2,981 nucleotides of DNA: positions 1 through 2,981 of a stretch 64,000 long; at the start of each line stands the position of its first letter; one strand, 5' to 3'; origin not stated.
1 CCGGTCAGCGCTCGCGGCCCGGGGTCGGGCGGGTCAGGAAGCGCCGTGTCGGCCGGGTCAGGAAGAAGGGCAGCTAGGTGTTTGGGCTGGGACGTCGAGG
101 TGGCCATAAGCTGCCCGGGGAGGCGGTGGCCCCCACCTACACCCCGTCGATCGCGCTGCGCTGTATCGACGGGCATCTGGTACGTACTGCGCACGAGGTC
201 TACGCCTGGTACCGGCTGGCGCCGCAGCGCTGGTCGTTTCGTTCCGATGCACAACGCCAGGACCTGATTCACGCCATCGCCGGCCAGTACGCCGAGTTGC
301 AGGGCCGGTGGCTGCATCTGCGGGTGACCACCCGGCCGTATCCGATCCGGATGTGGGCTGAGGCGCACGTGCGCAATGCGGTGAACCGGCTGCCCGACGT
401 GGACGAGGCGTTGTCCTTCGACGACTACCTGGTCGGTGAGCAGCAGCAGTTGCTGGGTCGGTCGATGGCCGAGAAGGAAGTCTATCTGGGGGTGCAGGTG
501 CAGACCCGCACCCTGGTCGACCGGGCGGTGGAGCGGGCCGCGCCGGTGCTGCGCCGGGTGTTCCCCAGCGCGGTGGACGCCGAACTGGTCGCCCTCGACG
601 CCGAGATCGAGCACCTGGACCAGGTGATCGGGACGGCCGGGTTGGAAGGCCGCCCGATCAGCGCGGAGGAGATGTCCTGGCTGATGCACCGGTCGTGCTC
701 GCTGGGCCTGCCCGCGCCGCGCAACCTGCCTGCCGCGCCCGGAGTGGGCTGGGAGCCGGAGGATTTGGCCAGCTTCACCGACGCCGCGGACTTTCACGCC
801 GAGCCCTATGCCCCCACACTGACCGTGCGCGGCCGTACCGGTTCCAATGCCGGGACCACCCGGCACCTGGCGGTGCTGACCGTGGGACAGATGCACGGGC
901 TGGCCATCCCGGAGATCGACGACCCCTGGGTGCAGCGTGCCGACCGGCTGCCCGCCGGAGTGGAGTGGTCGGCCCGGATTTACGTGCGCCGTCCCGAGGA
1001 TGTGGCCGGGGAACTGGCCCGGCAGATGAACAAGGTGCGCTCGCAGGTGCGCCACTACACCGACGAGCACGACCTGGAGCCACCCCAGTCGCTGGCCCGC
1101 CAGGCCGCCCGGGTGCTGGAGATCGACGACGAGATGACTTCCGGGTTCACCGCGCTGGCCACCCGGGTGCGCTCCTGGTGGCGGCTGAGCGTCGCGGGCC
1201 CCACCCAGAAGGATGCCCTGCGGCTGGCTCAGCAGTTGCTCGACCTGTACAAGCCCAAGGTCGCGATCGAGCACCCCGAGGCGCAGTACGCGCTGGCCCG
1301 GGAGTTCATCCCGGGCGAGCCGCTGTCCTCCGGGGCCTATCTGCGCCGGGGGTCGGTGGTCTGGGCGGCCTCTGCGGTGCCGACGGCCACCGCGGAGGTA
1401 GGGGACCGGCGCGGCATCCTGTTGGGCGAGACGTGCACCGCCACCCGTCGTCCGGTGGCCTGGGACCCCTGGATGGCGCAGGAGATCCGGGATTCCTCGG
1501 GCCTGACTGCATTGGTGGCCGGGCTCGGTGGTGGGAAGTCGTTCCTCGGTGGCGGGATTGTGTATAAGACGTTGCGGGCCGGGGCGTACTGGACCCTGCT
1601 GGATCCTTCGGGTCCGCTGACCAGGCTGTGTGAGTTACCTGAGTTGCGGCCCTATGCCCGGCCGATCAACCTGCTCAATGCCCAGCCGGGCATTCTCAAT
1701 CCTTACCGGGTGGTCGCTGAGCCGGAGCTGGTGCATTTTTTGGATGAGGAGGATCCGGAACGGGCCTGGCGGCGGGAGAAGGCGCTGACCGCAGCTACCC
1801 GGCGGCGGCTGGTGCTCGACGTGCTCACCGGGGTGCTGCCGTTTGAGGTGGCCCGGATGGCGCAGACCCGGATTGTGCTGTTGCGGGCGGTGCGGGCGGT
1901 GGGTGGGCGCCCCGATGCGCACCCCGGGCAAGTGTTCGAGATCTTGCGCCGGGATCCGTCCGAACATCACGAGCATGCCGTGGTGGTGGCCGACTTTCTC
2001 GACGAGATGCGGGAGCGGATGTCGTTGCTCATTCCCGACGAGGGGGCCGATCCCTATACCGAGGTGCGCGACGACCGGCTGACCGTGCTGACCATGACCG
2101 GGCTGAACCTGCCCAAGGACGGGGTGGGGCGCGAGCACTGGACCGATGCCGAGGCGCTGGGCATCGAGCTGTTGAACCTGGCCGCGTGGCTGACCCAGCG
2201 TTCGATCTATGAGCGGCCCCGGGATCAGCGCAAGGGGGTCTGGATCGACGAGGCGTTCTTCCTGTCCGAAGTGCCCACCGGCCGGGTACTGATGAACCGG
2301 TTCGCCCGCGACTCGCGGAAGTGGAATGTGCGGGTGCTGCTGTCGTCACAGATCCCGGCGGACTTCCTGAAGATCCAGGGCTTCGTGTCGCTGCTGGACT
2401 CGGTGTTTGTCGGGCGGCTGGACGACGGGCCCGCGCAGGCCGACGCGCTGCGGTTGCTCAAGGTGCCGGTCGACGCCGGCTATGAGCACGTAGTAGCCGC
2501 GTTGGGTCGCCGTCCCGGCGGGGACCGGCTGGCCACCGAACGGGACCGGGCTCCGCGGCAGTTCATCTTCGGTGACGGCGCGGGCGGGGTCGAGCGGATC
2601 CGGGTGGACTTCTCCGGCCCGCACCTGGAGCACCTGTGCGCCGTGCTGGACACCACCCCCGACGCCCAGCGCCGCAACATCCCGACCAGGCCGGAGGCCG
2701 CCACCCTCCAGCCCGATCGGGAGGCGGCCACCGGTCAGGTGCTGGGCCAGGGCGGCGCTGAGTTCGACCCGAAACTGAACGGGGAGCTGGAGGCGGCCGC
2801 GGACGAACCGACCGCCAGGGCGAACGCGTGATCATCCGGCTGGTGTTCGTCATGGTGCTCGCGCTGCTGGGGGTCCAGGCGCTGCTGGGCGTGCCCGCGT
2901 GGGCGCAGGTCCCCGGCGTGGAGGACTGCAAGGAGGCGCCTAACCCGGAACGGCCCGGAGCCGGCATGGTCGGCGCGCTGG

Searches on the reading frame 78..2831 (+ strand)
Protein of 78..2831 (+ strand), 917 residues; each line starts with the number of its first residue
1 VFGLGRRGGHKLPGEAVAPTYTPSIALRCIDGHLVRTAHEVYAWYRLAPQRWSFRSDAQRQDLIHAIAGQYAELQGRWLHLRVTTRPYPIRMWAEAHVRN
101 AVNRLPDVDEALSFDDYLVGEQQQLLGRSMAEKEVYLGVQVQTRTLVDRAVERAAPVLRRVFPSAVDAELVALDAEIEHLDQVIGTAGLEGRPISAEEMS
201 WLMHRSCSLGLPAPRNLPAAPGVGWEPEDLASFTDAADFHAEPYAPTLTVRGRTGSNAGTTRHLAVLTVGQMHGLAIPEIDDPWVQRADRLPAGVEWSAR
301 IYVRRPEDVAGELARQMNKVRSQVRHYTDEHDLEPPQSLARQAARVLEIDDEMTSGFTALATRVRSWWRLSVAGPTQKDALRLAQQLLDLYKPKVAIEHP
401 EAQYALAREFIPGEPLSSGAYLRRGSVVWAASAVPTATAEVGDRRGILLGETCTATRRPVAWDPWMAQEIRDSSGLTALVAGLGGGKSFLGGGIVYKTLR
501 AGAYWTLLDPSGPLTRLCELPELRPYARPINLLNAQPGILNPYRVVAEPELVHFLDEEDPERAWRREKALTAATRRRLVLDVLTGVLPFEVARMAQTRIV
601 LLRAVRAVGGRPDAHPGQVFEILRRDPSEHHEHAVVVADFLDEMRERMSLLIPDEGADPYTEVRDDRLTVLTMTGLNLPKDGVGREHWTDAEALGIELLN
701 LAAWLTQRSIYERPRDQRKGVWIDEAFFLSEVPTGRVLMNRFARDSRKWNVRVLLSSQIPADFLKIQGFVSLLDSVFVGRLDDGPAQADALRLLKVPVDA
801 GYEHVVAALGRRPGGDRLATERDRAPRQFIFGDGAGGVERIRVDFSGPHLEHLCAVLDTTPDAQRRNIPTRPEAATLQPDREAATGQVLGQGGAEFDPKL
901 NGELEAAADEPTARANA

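Call 70: search_protein_families(library=pfam, proteins=[window:78-2831:+], max_evalue=0.00001)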
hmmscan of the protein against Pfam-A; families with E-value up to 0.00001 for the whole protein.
window:78-2831:+ (917 aa): 1 family
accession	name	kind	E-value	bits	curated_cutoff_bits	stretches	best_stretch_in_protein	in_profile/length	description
PF12846.13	AAA_10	-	4.5e-17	62.6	27.5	1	474-799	21-321/362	AAA-like domain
